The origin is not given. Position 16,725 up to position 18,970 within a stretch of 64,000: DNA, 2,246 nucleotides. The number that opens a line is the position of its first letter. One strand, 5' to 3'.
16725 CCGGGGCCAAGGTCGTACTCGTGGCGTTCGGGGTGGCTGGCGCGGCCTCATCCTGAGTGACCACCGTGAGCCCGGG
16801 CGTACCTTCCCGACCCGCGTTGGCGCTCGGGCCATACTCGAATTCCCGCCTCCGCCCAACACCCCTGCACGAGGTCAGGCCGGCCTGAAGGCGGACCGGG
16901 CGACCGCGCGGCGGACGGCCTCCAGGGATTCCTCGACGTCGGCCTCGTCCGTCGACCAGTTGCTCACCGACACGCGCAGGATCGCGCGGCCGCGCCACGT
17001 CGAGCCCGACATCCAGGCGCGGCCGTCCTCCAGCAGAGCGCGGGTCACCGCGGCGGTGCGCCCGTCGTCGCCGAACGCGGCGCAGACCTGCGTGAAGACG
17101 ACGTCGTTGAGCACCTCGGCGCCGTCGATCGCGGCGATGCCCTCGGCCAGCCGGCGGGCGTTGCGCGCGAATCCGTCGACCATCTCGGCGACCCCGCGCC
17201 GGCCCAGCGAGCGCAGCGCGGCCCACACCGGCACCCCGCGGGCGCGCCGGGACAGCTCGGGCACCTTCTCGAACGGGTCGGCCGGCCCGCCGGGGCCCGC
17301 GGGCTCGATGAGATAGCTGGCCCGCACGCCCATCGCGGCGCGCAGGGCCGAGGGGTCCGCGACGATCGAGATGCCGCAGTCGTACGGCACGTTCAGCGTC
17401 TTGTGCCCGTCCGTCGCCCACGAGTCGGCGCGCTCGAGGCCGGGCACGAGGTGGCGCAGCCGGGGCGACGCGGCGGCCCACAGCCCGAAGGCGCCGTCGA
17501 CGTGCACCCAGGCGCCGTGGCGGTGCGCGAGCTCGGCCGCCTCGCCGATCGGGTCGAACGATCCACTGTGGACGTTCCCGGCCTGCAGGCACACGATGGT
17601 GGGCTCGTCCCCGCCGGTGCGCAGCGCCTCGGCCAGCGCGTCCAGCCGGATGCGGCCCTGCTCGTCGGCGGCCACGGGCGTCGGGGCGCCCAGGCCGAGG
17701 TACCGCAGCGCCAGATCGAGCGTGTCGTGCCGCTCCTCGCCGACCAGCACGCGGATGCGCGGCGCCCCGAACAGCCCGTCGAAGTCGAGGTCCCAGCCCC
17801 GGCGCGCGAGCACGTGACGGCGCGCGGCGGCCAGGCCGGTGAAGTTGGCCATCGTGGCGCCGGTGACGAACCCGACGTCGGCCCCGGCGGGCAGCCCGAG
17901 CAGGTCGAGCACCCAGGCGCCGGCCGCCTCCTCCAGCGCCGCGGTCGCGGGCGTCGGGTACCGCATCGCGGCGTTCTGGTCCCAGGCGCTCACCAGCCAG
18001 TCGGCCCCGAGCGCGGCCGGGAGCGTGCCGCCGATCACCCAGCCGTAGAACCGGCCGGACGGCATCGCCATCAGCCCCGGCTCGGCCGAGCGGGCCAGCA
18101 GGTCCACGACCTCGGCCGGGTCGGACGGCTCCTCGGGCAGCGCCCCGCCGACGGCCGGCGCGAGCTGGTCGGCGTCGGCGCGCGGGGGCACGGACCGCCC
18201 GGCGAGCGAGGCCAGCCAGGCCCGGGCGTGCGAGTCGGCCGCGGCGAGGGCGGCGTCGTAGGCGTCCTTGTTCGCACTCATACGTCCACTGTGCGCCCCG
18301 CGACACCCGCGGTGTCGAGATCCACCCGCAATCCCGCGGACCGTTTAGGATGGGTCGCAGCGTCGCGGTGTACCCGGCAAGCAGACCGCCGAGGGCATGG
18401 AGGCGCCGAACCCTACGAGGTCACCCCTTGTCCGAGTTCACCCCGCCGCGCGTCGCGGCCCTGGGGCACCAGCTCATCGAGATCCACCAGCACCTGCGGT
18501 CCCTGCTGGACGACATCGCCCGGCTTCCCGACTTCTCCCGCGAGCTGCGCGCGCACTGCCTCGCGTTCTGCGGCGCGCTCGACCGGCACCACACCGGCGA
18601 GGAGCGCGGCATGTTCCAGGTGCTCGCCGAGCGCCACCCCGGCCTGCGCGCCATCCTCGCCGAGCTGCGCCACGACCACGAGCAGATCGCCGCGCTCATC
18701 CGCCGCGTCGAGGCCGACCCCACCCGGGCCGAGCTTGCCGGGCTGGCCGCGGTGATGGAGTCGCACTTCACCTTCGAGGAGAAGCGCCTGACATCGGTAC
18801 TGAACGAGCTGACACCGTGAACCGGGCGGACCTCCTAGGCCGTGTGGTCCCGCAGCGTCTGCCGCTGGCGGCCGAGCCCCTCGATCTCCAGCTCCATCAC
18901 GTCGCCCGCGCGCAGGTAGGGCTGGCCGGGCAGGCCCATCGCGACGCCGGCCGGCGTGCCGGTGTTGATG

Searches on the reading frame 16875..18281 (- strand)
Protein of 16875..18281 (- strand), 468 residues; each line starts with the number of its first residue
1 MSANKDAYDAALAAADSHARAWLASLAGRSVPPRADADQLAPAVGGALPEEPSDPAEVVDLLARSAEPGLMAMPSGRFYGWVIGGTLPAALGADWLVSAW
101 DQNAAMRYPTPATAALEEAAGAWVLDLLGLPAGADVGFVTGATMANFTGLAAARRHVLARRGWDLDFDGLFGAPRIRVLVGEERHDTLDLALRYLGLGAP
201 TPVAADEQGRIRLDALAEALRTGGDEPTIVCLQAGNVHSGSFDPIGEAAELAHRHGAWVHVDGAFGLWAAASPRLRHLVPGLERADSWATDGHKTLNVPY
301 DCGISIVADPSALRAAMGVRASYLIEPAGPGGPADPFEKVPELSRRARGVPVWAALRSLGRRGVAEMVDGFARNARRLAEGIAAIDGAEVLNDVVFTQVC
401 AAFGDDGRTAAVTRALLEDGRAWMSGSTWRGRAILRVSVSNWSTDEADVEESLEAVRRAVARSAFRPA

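Call 3: search_protein_families(library=pfam, proteins=[window:16875-18281:-], max_evalue=1)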
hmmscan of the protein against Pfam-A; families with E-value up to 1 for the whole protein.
window:16875-18281:- (468 aa): 4 families
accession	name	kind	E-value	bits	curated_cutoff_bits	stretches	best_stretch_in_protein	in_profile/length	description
PF00282.25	Pyridoxal_deC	-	1.9e-38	132.6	27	1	47-400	11-371/375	Pyridoxal-dependent decarboxylase conserved domain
PF00266.25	Aminotran_5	-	1.8e-06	27.6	21.5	1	203-264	119-177/371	Aminotransferase class-V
PF01212.27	Beta_elim_lyase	-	4.5e-06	26.6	27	1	197-388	95-271/288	Beta-eliminating lyase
PF00155.27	Aminotran_1_2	-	0.012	15.3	19.7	0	363-447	271-354/361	Aminotransferase class I and II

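Call 32: find_related_loci(query=window:16875-18281:-, collection=genome_contigs, flank=10000)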
Query window:16875-18281:- (468 aa) in genome_contigs; peptide patterns used: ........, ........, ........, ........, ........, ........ (x = any residue, [..] = any of these).
600 stretches matched a pattern (row limit reached: there are more); 569 encode a relative of the query (tblastn E <= 1e-3); the best 80 are kept; 80 distinct loci.
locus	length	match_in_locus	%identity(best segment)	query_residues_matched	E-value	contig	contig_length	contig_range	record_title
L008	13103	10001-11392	98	1-464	0e+0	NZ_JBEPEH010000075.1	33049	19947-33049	Dactylosporangium sp. NPDC000244 NPDC000244_8_A9.ctg-0075, whole genome shotgun sequence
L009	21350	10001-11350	88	1-450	0e+0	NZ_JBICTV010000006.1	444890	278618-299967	Dactylosporangium sp. NPDC048998 NPDC048998_81_H7.ctg-0006, whole genome shotgun sequence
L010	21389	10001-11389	90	1-463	0e+0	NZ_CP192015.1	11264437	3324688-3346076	Dactylosporangium sp. CS-047395 chromosome, complete genome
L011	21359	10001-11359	85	1-453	0e+0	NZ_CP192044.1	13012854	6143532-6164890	Dactylosporangium sp. CA-092794 chromosome, complete genome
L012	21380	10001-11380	86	1-460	0e+0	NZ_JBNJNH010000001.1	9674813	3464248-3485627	Dactylosporangium sp. CA-139066 MDNA_WGS_301_1, whole genome shotgun sequence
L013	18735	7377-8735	80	1-454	0e+0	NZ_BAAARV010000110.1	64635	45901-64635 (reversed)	Dactylosporangium salmoneum strain JCM 3272 sequence110, whole genome shotgun sequence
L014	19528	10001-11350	71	1-454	0e+0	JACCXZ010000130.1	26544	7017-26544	MAG: Nocardioidaceae bacterium isolate MGR_bin191 SD2897-2912_k127_2508733, whole genome shotgun sequence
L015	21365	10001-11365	71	1-459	0e+0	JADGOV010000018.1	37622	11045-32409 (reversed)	MAG: Frankiaceae bacterium isolate Chersky.23_6 contig-100_37, whole genome shotgun sequence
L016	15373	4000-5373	72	1-461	0e+0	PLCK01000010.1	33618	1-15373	MAG: Actinomycetota bacterium isolate palsa_607 73.20111000_P3M.104_contig_22865, whole genome shotgun sequence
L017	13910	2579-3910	71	1-448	0e+0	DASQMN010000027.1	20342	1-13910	MAG TPA_asm: Nocardioidaceae bacterium isolate SMAG_U10749 k141_151810, whole genome shotgun sequence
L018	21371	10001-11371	73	1-460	0e+0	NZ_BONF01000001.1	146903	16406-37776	Catellatospora bangladeshensis strain NBRC 107357 sequence001, whole genome shotgun sequence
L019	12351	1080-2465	71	1-461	0e+0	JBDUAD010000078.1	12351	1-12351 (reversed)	MAG: bacterium isolate cluster4_bin.182 NODE_12473_length_12351_cov_16.610117, whole genome shotgun sequence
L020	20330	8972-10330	70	1-454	0e+0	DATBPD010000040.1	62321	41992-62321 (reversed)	MAG TPA_asm: Candidatus Dormiibacterota bacterium isolate SMAG_U4068 k141_79715, whole genome shotgun sequence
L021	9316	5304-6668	71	1-459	0e+0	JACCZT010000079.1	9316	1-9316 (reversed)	MAG: Nocardioidaceae bacterium isolate MGR_bin237 SD2897-2912_k127_128618, whole genome shotgun sequence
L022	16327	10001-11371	70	1-461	0e+0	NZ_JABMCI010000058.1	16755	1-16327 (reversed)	Cellulomonas humilata strain ATCC 25174 k141_66, whole genome shotgun sequence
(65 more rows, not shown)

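Call 69: search_protein_families(library=pfam, proteins=[L008:11645-12091:-, L008:12299-12946:+, L010:11389-12033:-, L010:12033-12575:+], max_evalue=0.01)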
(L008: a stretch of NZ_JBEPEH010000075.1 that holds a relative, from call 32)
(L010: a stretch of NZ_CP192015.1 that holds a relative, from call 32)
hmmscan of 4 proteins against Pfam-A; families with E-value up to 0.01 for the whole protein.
L008:11645-12091:- (148 aa): 0 families

L008:12299-12946:+ (215 aa): 0 families

L010:11389-12033:- (214 aa): 1 family
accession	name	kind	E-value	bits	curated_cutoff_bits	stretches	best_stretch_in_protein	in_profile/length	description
PF00440.29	TetR_N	-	7.7e-10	38.8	24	1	25-69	1-45/47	Bacterial regulatory proteins, tetR family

L010:12033-12575:+ (180 aa): 0 families

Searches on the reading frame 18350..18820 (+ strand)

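Call 3: search_protein_families(library=pfam, proteins=[window:18350-18820:+], max_evalue=1)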
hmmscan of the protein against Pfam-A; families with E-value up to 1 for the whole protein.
window:18350-18820:+ (156 aa): 4 families
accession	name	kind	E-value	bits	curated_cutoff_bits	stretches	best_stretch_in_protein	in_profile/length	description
PF01814.28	Hemerythrin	-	6.6e-16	59.4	25.3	1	40-147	4-123/127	Hemerythrin HHE cation binding domain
PF13801.11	Metal_resist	-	0.028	15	29.2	1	88-145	50-106/125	Heavy-metal resistance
PF22119.1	GST_C_8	-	0.23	12.2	30.9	1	88-130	76-115/138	Glutathione S-transferase, C-terminal domain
PF17940.6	TetR_C_31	-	0.3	11.7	27.4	1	92-136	33-78/107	Tetracyclin repressor-like, C-terminal domain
